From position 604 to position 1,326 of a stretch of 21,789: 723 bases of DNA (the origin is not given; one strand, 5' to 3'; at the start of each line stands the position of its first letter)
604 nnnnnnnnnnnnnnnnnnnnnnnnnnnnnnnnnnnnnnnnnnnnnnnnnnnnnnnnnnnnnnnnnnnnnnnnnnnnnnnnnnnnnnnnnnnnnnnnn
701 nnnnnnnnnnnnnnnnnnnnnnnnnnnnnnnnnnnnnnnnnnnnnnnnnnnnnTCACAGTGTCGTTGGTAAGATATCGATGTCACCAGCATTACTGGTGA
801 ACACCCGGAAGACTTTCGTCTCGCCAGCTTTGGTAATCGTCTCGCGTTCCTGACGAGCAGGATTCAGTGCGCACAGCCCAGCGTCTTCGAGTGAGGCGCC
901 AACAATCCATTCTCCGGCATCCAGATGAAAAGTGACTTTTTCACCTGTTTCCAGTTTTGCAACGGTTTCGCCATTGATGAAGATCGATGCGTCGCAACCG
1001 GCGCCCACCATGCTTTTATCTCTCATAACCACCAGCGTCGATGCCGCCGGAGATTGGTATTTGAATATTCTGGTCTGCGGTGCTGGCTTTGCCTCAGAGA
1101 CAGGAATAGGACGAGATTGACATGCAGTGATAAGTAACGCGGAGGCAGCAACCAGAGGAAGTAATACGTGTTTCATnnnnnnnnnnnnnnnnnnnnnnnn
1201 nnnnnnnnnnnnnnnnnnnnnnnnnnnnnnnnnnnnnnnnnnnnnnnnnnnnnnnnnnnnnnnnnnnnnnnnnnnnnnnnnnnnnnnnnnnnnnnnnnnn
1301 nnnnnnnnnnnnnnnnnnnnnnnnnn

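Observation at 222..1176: Lipoprotein plus repeat-protein pair bracketed by hairpins: moron-like unit, candidate superinfection exclusion or host-fitness factor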

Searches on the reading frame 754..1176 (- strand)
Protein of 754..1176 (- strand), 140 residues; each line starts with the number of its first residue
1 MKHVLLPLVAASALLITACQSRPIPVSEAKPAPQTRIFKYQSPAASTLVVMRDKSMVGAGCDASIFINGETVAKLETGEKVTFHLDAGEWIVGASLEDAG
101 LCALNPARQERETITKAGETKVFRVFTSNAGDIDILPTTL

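Call 6: search_protein_families(library=pfam, proteins=[window:754-1176:-], max_evalue=1)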
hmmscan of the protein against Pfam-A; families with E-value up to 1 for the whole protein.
window:754-1176:- (140 aa): 1 family
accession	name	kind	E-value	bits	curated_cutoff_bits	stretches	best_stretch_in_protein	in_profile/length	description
PF11008.14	DUF2846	-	0.00078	19.9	34.3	1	45-128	4-81/92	Protein of unknown function (DUF2846)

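Call 11: search_protein_families(library=ncbifam, proteins=[window:754-1176:-], max_evalue=1)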
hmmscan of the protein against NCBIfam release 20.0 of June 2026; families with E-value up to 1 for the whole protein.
window:754-1176:- (140 aa): 0 families

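Call 12: search_protein_families(library=phrogs, proteins=[window:754-1176:-], max_evalue=0.01)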
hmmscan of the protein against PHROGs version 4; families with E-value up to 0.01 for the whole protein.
window:754-1176:- (140 aa): 1 family
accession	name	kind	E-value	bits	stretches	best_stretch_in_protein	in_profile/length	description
phrog_890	-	other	1.8e-52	177.5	1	8-140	5-136/136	lipoprotein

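Call 19: search_dna_similar(query=window:754-1176:-, collection=plasmids, mode=protein, rows=spread, max_rows=40)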
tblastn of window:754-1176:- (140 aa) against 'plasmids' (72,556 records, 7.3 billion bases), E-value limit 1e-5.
Records with a match: 418; places in all: 420; records where one place covers at least 80% of the query: 410.
Best place of each record, by identity: >=99% 17; 95-99% 13; 90-95% 7; 80-90% 206; 60-80% 104; <60% 71.
By first word of the organism name: Escherichia 128; Enterobacter 83; Yersinia 62; Klebsiella 52; Salmonella 47; Citrobacter 26; Xanthomonas 5; Shigella 3; Cupriavidus 2; Moellerella 2; and 8 more.
By predicted mobility (MOB-suite, as given by PLSDB): non-mobilizable 393; conjugative 20; mobilizable 5.
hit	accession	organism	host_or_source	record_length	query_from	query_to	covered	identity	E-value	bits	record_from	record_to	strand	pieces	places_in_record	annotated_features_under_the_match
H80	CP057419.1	Escherichia coli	culture,Pooled pig faecal samples ...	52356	1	140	100%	100.0%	7e-80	262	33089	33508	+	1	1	hypothetical protein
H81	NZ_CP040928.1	Escherichia coli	cow,feces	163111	1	140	100%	100.0%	7e-80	262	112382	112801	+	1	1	hypothetical protein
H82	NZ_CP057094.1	Escherichia fergusonii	culture,Pooled pig faecal samples ...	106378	1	140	100%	97.1%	2e-76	253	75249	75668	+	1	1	hypothetical protein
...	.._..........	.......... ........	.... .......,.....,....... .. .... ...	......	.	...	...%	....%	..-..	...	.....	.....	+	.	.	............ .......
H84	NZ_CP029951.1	Salmonella enterica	-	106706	1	140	100%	83.6%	4e-69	232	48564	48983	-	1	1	hypothetical protein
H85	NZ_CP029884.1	Salmonella enterica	-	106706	1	140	100%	83.6%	4e-69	232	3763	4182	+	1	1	hypothetical protein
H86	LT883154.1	Salmonella enterica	Homo sapiens,not known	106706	1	140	100%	83.6%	4e-69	232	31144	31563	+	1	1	record has no annotation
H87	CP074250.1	Salmonella enterica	product egg raw whole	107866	1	140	100%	83.6%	4e-69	232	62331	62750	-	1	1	hypothetical protein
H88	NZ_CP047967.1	Enterobacter hormaechei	-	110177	1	140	100%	83.6%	4e-69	232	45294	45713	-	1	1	hypothetical protein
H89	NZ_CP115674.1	Enterobacter hormaechei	Homo sapiens,other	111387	1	140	100%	83.6%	4e-69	232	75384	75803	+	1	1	hypothetical protein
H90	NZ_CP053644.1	Enterobacter hormaechei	Homo sapiens,Bronchial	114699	1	140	100%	83.6%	4e-69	232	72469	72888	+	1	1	hypothetical protein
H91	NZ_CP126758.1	Enterobacter hormaechei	Dog,isolated bacterial culture,wound ...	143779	1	140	100%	83.6%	4e-69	232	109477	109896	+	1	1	hypothetical protein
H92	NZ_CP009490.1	Yersinia pestis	-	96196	1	140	100%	83.6%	5e-69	231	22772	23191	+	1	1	hypothetical protein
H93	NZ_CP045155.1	Yersinia pestis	Spermophilus sp.,Cell culture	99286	1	140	100%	83.6%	5e-69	231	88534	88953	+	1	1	hypothetical protein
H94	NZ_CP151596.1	Yersinia pestis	Ochotona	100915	1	140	100%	83.6%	5e-69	231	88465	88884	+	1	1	hypothetical protein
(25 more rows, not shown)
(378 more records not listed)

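Call 32: find_homologous_proteins(query=window:754-1176:-)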
Query window:754-1176:- (140 aa): 48 proteins with E <= 0.001 among 150 candidates.
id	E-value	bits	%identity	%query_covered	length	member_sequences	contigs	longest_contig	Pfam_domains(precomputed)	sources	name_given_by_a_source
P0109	1.6e-82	292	99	99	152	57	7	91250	-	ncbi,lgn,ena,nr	ncbi:hypothetical protein SNC02_03815 [Escherichia coli]|nr:hypothetical protein [Escherichia coli]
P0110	1.8e-73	262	85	100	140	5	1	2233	-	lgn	-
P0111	3.5e-72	258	84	100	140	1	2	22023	-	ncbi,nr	ncbi:hypothetical protein GXB34_22580 [Salmonella enterica subsp. enterica]|nr:hypothetical protein 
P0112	4.2e-72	258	84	100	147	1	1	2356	-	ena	-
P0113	9.3e-72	257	84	100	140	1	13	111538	-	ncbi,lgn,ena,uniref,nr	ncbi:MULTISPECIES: hypothetical protein [Citrobacter]|uniref:hypothetical protein n=1 Tax=Citrobacte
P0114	1.3e-71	256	83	100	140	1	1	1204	-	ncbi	-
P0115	1.3e-71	256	83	100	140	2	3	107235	-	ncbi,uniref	ncbi:hypothetical protein [Citrobacter freundii]|uniref:hypothetical protein n=1 Tax=Citrobacter fre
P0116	1.3e-71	256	83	100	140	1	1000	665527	-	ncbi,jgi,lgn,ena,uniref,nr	ncbi:TPA: hypothetical protein ACG0AS_003011 [Enterobacter hormaechei subsp. hoffmannii]|uniref:Lipo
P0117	1.3e-71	256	83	100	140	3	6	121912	-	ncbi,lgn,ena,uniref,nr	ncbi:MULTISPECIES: hypothetical protein [unclassified Citrobacter]|uniref:hypothetical protein n=1 T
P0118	1.8e-71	256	83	100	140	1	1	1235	-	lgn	-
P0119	3.4e-71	255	82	100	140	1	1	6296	-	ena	-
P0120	3.5e-71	255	82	100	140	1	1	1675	-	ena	-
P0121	3.5e-71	255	83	100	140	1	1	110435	-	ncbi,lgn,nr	ncbi:hypothetical protein BH253_18445 [Salmonella enterica subsp. enterica serovar Newport]|nr:hypot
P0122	4.7e-71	255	82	100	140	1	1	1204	-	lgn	-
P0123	4.7e-71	255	82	100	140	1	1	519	-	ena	-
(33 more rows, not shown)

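Call 48: predict_structure(alignment_id=A2)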
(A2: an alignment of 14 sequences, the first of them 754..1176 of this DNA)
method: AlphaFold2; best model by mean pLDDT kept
length: 140 residues; sequences in the alignment: 14
mean_pLDDT: 71.6   pTM: 0.68
mean pLDDT of the five models: 71.6, 59.2, 56.8, 50.9, 44.1
residues with pLDDT >= 90: 6; 70-90: 73; 50-70: 49; < 50: 12
segments of 3 or more residues with pLDDT < 50: 1-3, 13-16
pLDDT, mean of each block of 10 residues (from residue 1): 51 52 83 86 80 67 81 87 80 60 57 78 77 66
secondary structure, 60 per line:
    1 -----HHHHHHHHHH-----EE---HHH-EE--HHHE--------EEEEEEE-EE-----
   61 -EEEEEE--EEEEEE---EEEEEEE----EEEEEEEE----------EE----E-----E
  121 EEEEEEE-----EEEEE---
elements in order: H6-15 E46-52 E62-67 E70-75 E79-85 E90-97 E120-127 E133-137

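Call 81: search_protein_families(library=padloc, proteins=[window:754-1176:-], max_evalue=0.01)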
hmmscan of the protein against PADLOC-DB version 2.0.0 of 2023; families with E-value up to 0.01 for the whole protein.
window:754-1176:- (140 aa): 0 families

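Call 82: search_protein_families(library=pfam, alignment_id=A2, max_evalue=0.01)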
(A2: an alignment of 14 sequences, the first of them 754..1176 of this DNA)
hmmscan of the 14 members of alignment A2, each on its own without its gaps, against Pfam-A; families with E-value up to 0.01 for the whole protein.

A. member 1, window:754-1176:- (140 aa): 1 family
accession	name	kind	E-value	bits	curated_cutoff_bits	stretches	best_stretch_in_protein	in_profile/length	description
PF11008.14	DUF2846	-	0.00078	19.9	34.3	1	45-128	4-81/92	Protein of unknown function (DUF2846)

B. families by the number of members that match (of 14 scanned): 2 families
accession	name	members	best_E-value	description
PF11008.14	DUF2846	3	0.00078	Protein of unknown function (DUF2846)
PF20514.4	ROXA-like_wH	1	0.0067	ROXA-like winged helix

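Call 86: search_solved_structures(query=A2, max_evalue=1)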
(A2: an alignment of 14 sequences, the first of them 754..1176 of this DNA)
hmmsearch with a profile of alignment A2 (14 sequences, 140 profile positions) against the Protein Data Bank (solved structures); distinct sequences matched with E-value up to 1: 0.

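Call 87: fold_search(model_id=the predicted structure, library=viral)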
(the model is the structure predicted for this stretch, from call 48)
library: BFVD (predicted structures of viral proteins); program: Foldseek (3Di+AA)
matches with E <= 10: 243; with E <= 0.001: 0
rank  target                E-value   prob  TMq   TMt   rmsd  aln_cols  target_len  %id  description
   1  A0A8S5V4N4            1.3e-03  1.00  0.49  0.50   3.6        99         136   15  Uncharacterized protein [Siphoviridae sp. ctSMg55]
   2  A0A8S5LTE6            2.1e-03  1.00  0.47  0.25   3.5       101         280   16  DUF4352 domain-containing protein [Siphoviridae sp. ctOIB27]
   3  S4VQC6                7.8e-03  0.99  0.44  0.51   4.2       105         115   10  Uncharacterized protein [Pandoravirus dulcis]
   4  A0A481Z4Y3            1.6e-02  0.98  0.42  0.27   4.9       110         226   15  DUF4397 domain-containing protein [Pithovirus LCPAC101]
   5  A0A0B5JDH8            4.7e-02  0.54  0.35  0.20  11.2       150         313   11  Uncharacterized protein [Pandoravirus inopinatum]
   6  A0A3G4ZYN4            6.0e-02  0.57  0.34  0.23   6.0       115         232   14  Uncharacterized protein [Edafosvirus sp.]
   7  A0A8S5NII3            7.2e-02  0.25  0.24  0.27   7.8       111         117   14  Uncharacterized protein [Siphoviridae sp. cttpk5]
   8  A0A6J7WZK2            7.6e-02  0.85  0.36  0.36   4.7       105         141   11  Uncharacterized protein (Fragment) [uncultured Caudovirales phage]
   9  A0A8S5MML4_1          9.1e-02  0.57  0.35  0.08  14.2       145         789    9  Cell wall surface anchor family domain protein [Siphoviridae sp. ctxc31]
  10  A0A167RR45            9.1e-02  0.38  0.31  0.33   7.9       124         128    6  Uncharacterized protein [Powai lake megavirus]
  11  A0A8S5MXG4            9.7e-02  0.51  0.36  0.09  18.4       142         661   13  DUF6273 domain-containing protein [Siphoviridae sp. ct91l7]
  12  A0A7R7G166            1.0e-01  0.75  0.34  0.19   6.8       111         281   14  (no name in the UniProt tables at hand)
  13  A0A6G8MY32            1.0e-01  0.69  0.36  0.43   4.9       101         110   13  Uncharacterized protein [Cedratvirus kamchatka]
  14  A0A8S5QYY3            1.1e-01  0.21  0.31  0.08  20.2       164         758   13  Tail collar fiber protein [Myoviridae sp. ctLtm40]
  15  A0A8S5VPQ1            1.2e-01  0.80  0.34  0.10   3.6        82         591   12  (no name in the UniProt tables at hand)
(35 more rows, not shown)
